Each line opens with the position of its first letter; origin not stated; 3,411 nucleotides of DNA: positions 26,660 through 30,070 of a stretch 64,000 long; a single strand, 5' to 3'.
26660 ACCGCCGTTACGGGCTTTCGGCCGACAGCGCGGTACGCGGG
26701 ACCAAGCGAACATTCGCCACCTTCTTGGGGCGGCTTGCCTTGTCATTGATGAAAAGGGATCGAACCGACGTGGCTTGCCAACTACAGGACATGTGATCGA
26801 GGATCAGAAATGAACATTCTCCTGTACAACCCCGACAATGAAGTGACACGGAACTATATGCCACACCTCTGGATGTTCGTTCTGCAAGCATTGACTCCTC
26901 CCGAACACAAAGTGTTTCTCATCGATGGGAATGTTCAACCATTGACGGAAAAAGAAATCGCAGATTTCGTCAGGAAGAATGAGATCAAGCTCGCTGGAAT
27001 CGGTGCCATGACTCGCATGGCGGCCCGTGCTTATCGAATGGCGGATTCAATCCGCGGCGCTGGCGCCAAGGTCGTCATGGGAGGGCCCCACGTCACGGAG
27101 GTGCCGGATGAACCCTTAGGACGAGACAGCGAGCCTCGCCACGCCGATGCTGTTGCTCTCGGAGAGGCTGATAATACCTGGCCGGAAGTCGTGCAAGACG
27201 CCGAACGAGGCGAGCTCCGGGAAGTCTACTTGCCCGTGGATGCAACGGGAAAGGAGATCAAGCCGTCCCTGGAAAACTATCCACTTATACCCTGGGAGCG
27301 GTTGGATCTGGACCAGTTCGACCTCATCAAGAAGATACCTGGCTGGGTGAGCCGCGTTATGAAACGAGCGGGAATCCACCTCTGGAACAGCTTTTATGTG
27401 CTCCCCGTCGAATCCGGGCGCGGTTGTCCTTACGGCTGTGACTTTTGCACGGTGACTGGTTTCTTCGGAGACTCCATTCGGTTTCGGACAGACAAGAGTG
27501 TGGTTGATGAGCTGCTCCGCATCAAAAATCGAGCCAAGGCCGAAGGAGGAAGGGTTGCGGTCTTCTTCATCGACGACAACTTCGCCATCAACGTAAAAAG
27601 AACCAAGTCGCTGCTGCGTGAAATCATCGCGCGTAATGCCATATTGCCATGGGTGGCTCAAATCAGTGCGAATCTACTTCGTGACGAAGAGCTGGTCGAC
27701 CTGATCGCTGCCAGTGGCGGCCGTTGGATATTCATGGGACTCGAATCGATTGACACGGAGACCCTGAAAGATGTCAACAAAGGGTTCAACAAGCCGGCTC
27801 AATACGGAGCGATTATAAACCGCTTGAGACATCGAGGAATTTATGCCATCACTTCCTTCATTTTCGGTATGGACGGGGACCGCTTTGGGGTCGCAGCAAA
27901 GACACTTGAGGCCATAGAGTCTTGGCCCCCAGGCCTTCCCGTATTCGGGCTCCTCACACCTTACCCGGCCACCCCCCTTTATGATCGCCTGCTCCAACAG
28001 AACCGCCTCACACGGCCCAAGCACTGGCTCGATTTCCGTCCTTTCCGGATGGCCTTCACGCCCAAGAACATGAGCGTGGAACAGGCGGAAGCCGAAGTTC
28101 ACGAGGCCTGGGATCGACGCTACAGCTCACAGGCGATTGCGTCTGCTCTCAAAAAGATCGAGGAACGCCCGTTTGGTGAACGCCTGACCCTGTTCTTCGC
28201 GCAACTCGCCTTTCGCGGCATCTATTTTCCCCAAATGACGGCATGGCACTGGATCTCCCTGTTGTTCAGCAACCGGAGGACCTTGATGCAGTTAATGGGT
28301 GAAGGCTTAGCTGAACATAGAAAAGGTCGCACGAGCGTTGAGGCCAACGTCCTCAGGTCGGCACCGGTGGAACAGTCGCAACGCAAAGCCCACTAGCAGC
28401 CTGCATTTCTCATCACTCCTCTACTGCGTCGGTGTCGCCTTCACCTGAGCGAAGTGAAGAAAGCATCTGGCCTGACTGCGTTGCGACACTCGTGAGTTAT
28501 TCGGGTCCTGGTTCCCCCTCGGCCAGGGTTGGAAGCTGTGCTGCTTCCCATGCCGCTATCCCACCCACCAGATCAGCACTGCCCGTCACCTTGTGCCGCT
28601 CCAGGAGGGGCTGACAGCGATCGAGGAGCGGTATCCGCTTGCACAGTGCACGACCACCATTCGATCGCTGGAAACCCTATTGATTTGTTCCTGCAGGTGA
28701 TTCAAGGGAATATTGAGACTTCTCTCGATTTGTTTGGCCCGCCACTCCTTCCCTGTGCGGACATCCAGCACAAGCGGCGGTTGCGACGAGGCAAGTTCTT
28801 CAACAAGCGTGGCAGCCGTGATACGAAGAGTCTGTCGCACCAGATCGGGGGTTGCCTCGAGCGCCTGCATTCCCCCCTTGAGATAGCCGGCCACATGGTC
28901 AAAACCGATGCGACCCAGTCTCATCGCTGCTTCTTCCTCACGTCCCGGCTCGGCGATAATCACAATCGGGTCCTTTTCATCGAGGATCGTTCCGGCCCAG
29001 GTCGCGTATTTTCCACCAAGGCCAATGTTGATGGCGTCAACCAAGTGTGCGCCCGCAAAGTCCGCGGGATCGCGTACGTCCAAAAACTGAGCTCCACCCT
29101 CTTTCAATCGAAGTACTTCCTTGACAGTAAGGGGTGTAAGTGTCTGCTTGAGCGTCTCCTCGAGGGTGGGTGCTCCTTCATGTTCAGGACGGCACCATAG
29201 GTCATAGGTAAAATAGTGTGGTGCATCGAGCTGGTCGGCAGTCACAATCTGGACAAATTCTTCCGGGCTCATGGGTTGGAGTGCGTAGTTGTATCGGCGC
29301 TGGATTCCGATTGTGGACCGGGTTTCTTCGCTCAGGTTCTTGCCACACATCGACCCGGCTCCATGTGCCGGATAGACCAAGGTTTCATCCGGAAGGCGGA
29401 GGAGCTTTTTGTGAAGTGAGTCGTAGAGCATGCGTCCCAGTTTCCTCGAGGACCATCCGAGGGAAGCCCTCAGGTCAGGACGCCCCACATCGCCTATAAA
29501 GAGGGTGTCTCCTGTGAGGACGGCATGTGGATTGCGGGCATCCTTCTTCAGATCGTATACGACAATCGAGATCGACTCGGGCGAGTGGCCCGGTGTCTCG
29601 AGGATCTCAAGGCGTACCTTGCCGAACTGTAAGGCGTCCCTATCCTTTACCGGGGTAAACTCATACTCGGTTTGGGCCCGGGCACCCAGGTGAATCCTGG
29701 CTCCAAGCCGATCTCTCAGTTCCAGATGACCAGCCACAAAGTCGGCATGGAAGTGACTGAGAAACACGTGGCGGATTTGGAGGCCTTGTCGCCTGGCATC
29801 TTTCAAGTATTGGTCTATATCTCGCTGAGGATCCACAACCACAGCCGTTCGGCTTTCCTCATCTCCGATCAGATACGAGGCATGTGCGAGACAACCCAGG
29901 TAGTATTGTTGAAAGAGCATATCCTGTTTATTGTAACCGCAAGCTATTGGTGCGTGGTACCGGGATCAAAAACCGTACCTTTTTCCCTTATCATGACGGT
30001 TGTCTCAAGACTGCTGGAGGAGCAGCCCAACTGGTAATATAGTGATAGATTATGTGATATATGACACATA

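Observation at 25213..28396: Tandem pair of paralogous B12-binding radical-SAM enzymes of unknown function downstream of a desaturase and rpoD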

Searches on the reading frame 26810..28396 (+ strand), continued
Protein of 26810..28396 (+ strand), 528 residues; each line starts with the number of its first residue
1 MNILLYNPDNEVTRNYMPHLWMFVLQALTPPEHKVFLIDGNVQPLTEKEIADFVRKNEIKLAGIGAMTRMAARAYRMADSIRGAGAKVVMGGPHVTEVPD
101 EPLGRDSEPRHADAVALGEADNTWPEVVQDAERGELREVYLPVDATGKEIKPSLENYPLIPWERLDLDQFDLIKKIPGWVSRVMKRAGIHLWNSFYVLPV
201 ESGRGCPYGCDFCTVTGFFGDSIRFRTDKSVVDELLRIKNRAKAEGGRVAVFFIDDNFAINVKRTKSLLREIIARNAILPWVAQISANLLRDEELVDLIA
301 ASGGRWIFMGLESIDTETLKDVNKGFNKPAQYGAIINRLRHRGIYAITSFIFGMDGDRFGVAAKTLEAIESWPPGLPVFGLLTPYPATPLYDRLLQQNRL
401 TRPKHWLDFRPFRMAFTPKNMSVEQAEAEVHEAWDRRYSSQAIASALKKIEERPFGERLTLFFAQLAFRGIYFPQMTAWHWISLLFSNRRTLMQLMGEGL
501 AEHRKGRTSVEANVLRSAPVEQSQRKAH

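Call 75: find_homologous_proteins(query=L133:10001-11503:+)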
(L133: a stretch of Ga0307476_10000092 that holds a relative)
Query L133:10001-11503:+ (501 aa): 7918 proteins with E <= 0.001 among 8000 candidates; the best 120 are listed.
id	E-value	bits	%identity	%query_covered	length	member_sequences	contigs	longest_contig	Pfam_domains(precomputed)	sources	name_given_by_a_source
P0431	0.0e+0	1089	93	100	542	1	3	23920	PF04055.28,PF02310.25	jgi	jgi:radical SAM superfamily enzyme YgiQ (UPF0313 family)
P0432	0.0e+0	1082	93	100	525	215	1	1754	PF04055.28,PF02310.25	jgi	jgi:radical SAM superfamily enzyme YgiQ (UPF0313 family)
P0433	0.0e+0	1082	93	100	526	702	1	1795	PF04055.28,PF02310.25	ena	-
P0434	0.0e+0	1080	93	100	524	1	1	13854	PF04055.28,PF02310.25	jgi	jgi:radical SAM superfamily enzyme YgiQ (UPF0313 family)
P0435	0.0e+0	1079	93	100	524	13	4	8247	PF04055.28,PF02310.25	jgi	jgi:radical SAM superfamily enzyme YgiQ (UPF0313 family)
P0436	0.0e+0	1078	93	100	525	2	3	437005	PF04055.28,PF02310.25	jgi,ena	jgi:radical SAM superfamily enzyme YgiQ (UPF0313 family)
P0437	0.0e+0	1078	93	100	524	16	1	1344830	PF04055.28,PF02310.25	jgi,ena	jgi:radical SAM superfamily enzyme YgiQ (UPF0313 family)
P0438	0.0e+0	1078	92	100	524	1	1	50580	PF04055.28,PF02310.25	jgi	jgi:radical SAM superfamily enzyme YgiQ (UPF0313 family)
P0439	0.0e+0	1078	93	100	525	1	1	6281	PF04055.28,PF02310.25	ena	-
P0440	0.0e+0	1077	93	100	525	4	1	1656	PF04055.28,PF02310.25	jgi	-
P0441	0.0e+0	1076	92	100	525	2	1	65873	PF04055.28,PF02310.25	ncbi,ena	-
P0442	0.0e+0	1076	93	100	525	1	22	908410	PF04055.28,PF02310.25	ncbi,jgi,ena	ncbi:MAG: radical SAM protein [Candidatus Sulfotelmatobacter sp.]|jgi:radical SAM superfamily enzyme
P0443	0.0e+0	1071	93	100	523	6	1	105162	PF04055.28,PF02310.25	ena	-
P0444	0.0e+0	1070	92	100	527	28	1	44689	PF04055.28,PF02310.25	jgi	-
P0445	0.0e+0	1069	92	100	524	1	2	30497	PF04055.28,PF02310.25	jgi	jgi:radical SAM superfamily enzyme YgiQ (UPF0313 family)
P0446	0.0e+0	1066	92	100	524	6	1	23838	PF04055.28,PF02310.25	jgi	jgi:radical SAM superfamily enzyme YgiQ (UPF0313 family)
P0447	0.0e+0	1064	91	100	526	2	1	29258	PF04055.28,PF02310.25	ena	-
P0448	0.0e+0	1063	91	100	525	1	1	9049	PF04055.28,PF02310.25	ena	-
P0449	0.0e+0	1060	91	100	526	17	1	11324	PF04055.28,PF02310.25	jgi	jgi:radical SAM superfamily enzyme YgiQ (UPF0313 family)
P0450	0.0e+0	1059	90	100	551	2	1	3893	PF04055.28,PF02310.25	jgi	jgi:radical SAM superfamily enzyme YgiQ (UPF0313 family)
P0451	0.0e+0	1059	91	100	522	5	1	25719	PF04055.28,PF02310.25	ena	-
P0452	0.0e+0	1055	91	100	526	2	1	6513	PF04055.28,PF02310.25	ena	-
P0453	0.0e+0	1055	90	100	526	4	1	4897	PF04055.28,PF02310.25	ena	-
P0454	0.0e+0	1055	90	100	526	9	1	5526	PF04055.28,PF02310.25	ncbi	-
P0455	0.0e+0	1054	91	100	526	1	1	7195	PF04055.28,PF02310.25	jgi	-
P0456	0.0e+0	1053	91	99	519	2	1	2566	PF04055.28,PF02310.25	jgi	-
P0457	0.0e+0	1053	90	100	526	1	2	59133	PF04055.28,PF02310.25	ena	-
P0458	0.0e+0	1053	90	100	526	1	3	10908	PF04055.28,PF02310.25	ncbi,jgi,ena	-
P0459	0.0e+0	1052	90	100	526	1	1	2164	PF04055.28,PF02310.25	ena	-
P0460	0.0e+0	1052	90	100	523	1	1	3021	PF04055.28,PF02310.25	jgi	jgi:radical SAM superfamily enzyme YgiQ (UPF0313 family)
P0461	0.0e+0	1051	89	100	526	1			PF04055.28,PF02310.25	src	-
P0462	0.0e+0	1051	90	100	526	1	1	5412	PF04055.28,PF02310.25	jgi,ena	-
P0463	0.0e+0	1051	90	100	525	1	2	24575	PF04055.28,PF02310.25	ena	-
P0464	0.0e+0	1050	90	100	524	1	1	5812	PF04055.28,PF02310.25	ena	-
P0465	0.0e+0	1050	90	100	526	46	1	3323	PF04055.28,PF02310.25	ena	-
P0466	0.0e+0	1050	90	100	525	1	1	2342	PF04055.28,PF02310.25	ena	-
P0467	0.0e+0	1050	90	100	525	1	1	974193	PF04055.28,PF02310.25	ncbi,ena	-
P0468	0.0e+0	1049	90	100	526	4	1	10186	PF04055.28,PF02310.25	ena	-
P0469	0.0e+0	1049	90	100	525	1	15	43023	PF04055.28,PF02310.25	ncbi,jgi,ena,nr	ncbi:MAG TPA: radical SAM protein [Terriglobales bacterium]|nr:radical SAM protein [Terriglobales ba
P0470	0.0e+0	1049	90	100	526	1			PF04055.28,PF02310.25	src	-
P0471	0.0e+0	1048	90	99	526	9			PF04055.28,PF02310.25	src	-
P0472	0.0e+0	1048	90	100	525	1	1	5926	PF04055.28,PF02310.25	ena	-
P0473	0.0e+0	1048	89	100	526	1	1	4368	PF04055.28,PF02310.25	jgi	jgi:radical SAM superfamily enzyme YgiQ (UPF0313 family)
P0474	0.0e+0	1048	89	100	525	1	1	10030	PF04055.28,PF02310.25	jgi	-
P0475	0.0e+0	1048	90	100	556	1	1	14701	PF04055.28,PF02310.25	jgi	jgi:radical SAM superfamily enzyme YgiQ (UPF0313 family)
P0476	0.0e+0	1048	90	100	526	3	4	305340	PF04055.28,PF02310.25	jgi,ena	-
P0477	0.0e+0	1047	90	100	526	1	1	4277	PF04055.28,PF02310.25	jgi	jgi:radical SAM superfamily enzyme YgiQ (UPF0313 family)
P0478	0.0e+0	1047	90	100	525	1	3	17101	PF04055.28,PF02310.25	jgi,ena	jgi:radical SAM superfamily enzyme YgiQ (UPF0313 family)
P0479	0.0e+0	1047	89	100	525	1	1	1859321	PF04055.28,PF02310.25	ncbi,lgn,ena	-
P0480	0.0e+0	1047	90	100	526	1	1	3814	PF04055.28,PF02310.25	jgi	jgi:radical SAM superfamily enzyme YgiQ (UPF0313 family)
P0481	0.0e+0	1047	90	100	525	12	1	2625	PF04055.28,PF02310.25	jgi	jgi:radical SAM superfamily enzyme YgiQ (UPF0313 family)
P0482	0.0e+0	1046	90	100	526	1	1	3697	PF04055.28,PF02310.25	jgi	jgi:radical SAM superfamily enzyme YgiQ (UPF0313 family)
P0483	0.0e+0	1046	90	100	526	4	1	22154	PF04055.28,PF02310.25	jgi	jgi:radical SAM superfamily enzyme YgiQ (UPF0313 family)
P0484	0.0e+0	1045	89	100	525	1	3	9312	PF04055.28,PF02310.25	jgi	jgi:radical SAM superfamily enzyme YgiQ (UPF0313 family)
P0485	0.0e+0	1045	89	100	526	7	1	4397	PF04055.28,PF02310.25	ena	-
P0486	0.0e+0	1045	89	100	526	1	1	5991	PF04055.28,PF02310.25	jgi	-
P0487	0.0e+0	1044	89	100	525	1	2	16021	PF04055.28,PF02310.25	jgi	jgi:radical SAM superfamily enzyme YgiQ (UPF0313 family)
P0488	0.0e+0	1044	90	99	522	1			PF04055.28,PF02310.25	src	-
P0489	0.0e+0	1044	89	100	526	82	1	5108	PF04055.28,PF02310.25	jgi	-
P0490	0.0e+0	1044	89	100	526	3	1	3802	PF04055.28,PF02310.25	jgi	jgi:radical SAM superfamily enzyme YgiQ (UPF0313 family)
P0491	0.0e+0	1043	89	100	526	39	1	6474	PF04055.28,PF02310.25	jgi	jgi:radical SAM superfamily enzyme YgiQ (UPF0313 family)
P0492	0.0e+0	1043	89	100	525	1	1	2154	PF04055.28,PF02310.25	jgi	jgi:radical SAM superfamily enzyme YgiQ (UPF0313 family)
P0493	0.0e+0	1043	90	100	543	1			PF04055.28,PF02310.25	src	-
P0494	0.0e+0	1042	90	99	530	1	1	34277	PF04055.28,PF02310.25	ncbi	-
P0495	0.0e+0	1042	89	100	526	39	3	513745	PF04055.28,PF02310.25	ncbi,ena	-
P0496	0.0e+0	1041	89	100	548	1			PF04055.28,PF02310.25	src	-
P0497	0.0e+0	1041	89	100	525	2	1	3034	PF04055.28,PF02310.25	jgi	jgi:radical SAM superfamily enzyme YgiQ (UPF0313 family)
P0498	0.0e+0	1041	89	100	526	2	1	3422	PF04055.28,PF02310.25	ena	-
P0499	0.0e+0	1041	89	100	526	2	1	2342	PF04055.28,PF02310.25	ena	-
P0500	0.0e+0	1040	89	99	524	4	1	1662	PF04055.28,PF02310.25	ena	-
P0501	0.0e+0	1040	89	100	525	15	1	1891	PF04055.28,PF02310.25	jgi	jgi:radical SAM superfamily enzyme YgiQ (UPF0313 family)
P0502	0.0e+0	1040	90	100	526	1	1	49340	PF04055.28,PF02310.25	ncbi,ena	-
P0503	0.0e+0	1039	89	100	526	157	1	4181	PF04055.28,PF02310.25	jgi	jgi:radical SAM superfamily enzyme YgiQ (UPF0313 family)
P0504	0.0e+0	1039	88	100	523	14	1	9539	PF04055.28,PF02310.25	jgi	jgi:radical SAM superfamily enzyme YgiQ (UPF0313 family)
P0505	0.0e+0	1039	88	100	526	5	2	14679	PF04055.28,PF02310.25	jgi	jgi:radical SAM superfamily enzyme YgiQ (UPF0313 family)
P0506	0.0e+0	1039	89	100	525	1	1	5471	PF04055.28,PF02310.25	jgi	jgi:radical SAM superfamily enzyme YgiQ (UPF0313 family)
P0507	0.0e+0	1039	89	100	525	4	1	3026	PF04055.28,PF02310.25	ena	-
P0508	0.0e+0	1039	88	100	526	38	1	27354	PF04055.28,PF02310.25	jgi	jgi:radical SAM superfamily enzyme YgiQ (UPF0313 family)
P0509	0.0e+0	1039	89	100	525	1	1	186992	PF04055.28,PF02310.25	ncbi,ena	-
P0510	0.0e+0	1039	88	100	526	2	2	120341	PF04055.28,PF02310.25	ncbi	ncbi:MAG: B12-binding domain-containing radical SAM protein [Terriglobales bacterium]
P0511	0.0e+0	1039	89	100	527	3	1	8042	PF04055.28,PF02310.25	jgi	jgi:radical SAM superfamily enzyme YgiQ (UPF0313 family)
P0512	0.0e+0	1038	88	100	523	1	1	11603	PF04055.28,PF02310.25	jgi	jgi:radical SAM superfamily enzyme YgiQ (UPF0313 family)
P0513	0.0e+0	1038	89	100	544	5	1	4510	PF04055.28,PF02310.25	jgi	-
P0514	0.0e+0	1038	89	100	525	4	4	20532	PF04055.28,PF02310.25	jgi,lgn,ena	jgi:radical SAM superfamily enzyme YgiQ (UPF0313 family)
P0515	0.0e+0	1038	88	100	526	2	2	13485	PF04055.28,PF02310.25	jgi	jgi:radical SAM superfamily enzyme YgiQ (UPF0313 family)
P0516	0.0e+0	1038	89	100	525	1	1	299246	PF04055.28,PF02310.25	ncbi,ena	-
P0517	0.0e+0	1038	89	100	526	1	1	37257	PF04055.28,PF02310.25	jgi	jgi:radical SAM superfamily enzyme YgiQ (UPF0313 family)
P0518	0.0e+0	1037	88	100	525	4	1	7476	PF04055.28,PF02310.25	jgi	jgi:radical SAM superfamily enzyme YgiQ (UPF0313 family)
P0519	0.0e+0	1037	88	100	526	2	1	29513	PF04055.28,PF02310.25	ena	-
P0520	0.0e+0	1037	88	100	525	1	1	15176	PF04055.28,PF02310.25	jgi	jgi:radical SAM superfamily enzyme YgiQ (UPF0313 family)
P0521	0.0e+0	1037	89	100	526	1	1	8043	PF04055.28,PF02310.25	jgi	jgi:radical SAM superfamily enzyme YgiQ (UPF0313 family)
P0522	0.0e+0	1037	91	100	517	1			PF04055.28,PF02310.25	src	-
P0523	0.0e+0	1037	89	100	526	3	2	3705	PF04055.28,PF02310.25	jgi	jgi:radical SAM superfamily enzyme YgiQ (UPF0313 family)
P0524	0.0e+0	1037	89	100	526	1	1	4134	PF04055.28,PF02310.25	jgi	jgi:radical SAM superfamily enzyme YgiQ (UPF0313 family)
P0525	0.0e+0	1037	88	100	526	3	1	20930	PF04055.28,PF02310.25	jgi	-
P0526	0.0e+0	1037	90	99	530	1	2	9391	PF04055.28,PF02310.25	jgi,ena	jgi:radical SAM superfamily enzyme YgiQ (UPF0313 family)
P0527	0.0e+0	1036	89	99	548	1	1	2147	PF04055.28,PF02310.25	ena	-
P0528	0.0e+0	1036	89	100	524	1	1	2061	PF04055.28,PF02310.25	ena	-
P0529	0.0e+0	1036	88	100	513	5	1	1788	PF04055.28,PF02310.25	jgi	jgi:radical SAM superfamily enzyme YgiQ (UPF0313 family)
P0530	0.0e+0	1036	88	100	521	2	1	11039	PF04055.28,PF02310.25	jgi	jgi:radical SAM superfamily enzyme YgiQ (UPF0313 family)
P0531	0.0e+0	1036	88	100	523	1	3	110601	PF04055.28,PF02310.25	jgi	jgi:radical SAM superfamily enzyme YgiQ (UPF0313 family)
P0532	0.0e+0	1036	89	100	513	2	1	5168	PF04055.28,PF02310.25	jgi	jgi:radical SAM superfamily enzyme YgiQ (UPF0313 family)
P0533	0.0e+0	1036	88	100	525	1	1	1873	PF04055.28,PF02310.25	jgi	jgi:radical SAM superfamily enzyme YgiQ (UPF0313 family)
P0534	0.0e+0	1036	89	100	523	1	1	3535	PF04055.28,PF02310.25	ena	-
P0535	0.0e+0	1036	89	100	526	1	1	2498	PF04055.28,PF02310.25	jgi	jgi:radical SAM superfamily enzyme YgiQ (UPF0313 family)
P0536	0.0e+0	1035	89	100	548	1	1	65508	PF04055.28,PF02310.25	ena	-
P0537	0.0e+0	1034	88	100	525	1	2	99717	PF04055.28,PF02310.25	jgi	jgi:radical SAM superfamily enzyme YgiQ (UPF0313 family)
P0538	0.0e+0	1034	88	100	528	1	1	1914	PF04055.28,PF02310.25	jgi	jgi:radical SAM superfamily enzyme YgiQ (UPF0313 family)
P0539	0.0e+0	1034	88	100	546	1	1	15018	PF04055.28,PF02310.25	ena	-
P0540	0.0e+0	1034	89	99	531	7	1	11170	PF04055.28,PF02310.25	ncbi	-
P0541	0.0e+0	1033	88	100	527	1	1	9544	PF04055.28,PF02310.25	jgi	jgi:radical SAM superfamily enzyme YgiQ (UPF0313 family)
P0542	0.0e+0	1033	88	100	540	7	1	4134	PF04055.28,PF02310.25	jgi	jgi:radical SAM superfamily enzyme YgiQ (UPF0313 family)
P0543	0.0e+0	1033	88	100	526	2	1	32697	PF04055.28,PF02310.25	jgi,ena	-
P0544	0.0e+0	1033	89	100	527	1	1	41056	PF04055.28,PF02310.25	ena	-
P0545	0.0e+0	1033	88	100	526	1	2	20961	PF04055.28,PF02310.25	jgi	jgi:radical SAM superfamily enzyme YgiQ (UPF0313 family)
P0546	0.0e+0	1033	89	100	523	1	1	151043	PF04055.28,PF02310.25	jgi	jgi:radical SAM superfamily enzyme YgiQ (UPF0313 family)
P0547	0.0e+0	1033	89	99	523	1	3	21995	PF04055.28,PF02310.25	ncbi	ncbi:MAG: B12-binding domain-containing radical SAM protein [Candidatus Sulfotelmatobacter sp.]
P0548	0.0e+0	1033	88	100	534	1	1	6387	PF04055.28,PF02310.25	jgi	-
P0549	0.0e+0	1033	88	100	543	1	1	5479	PF04055.28,PF02310.25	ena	-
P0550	0.0e+0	1033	89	100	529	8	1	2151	PF04055.28,PF02310.25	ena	-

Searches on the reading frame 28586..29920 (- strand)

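Call 8: search_protein_families(library=pfam, proteins=[window:28586-29920:-], max_evalue=0.001)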
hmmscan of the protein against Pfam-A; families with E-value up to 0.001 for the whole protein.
window:28586-29920:- (444 aa): 2 families
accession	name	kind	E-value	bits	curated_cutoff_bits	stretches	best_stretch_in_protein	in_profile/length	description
PF00581.25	Rhodanese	-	2.7e-19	69.9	22.2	2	266-355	2-100/102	Rhodanese-like domain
PF00753.33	Lactamase_B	-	6e-13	49.6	22.7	1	9-186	2-196/196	Metallo-beta-lactamase superfamily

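Call 62: search_protein_families(library=ncbifam, proteins=[window:28586-29920:-], max_evalue=0.00001)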
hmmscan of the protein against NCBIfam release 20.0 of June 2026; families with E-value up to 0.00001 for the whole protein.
window:28586-29920:- (444 aa): 13 families
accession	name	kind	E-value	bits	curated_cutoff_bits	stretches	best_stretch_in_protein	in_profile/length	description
TIGR03413.1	GSH_gloB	equivalog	8.1e-20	71.2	200.8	1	16-186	13-164/248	hydroxyacylglutathione hydrolase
NF006444.0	PRK08762.1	equivalog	3.7e-13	48.9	449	1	255-358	8-111/387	molybdopterin-synthase adenylyltransferase MoeB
NF045521.1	rhoda_near_glyco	subfamily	3.6e-12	46.3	145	0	372-433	21-84/144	rhodanese homology domain-containing protein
NF040641.1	bifunc_ST_SDO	equivalog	4.2e-11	42.4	625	1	92-227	263-380/423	bifunctional sulfur transferase/dioxygenase Blh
NF007597.0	PRK10241.1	equivalog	6e-10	38.8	421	1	18-187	17-166/251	hydroxyacylglutathione hydrolase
NF007627.0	PRK10287.1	equivalog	2.5e-09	37.3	102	0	384-435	23-76/104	thiosulfate sulfurtransferase PspE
TIGR02981.1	phageshock_pspE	exception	5.3e-09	36.3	126.3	0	382-435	19-74/101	thiosulfate sulfurtransferase PspE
NF005902.0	PRK07878.1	equivalog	2.8e-08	33.1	647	1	366-435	288-359/392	adenylyltransferase/sulfurtransferase MoeZ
NF033105.1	bla_subclass_B3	equivalog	8.9e-07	28.5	240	0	91-125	125-159/257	subclass B3 metallo-beta-lactamase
NF012229.1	bla_class_B_core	domain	1.1e-06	28.9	100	0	33-120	33-137/139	metallo-beta-lactamase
NF041804.1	MBL_fold_SolJ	exception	3.3e-06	26.4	350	1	13-194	18-186/224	solanimycin biosynthesis MBL-fold hydrolase SolJ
NF001195.0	PRK00162.1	equivalog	4.8e-06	26.8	102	0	271-354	15-96/108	thiosulfate sulfurtransferase GlpE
NF008750.0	PRK11784.1-2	equivalog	9.7e-06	24.9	241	0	375-407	9-41/346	tRNA 2-selenouridine(34) synthase MnmH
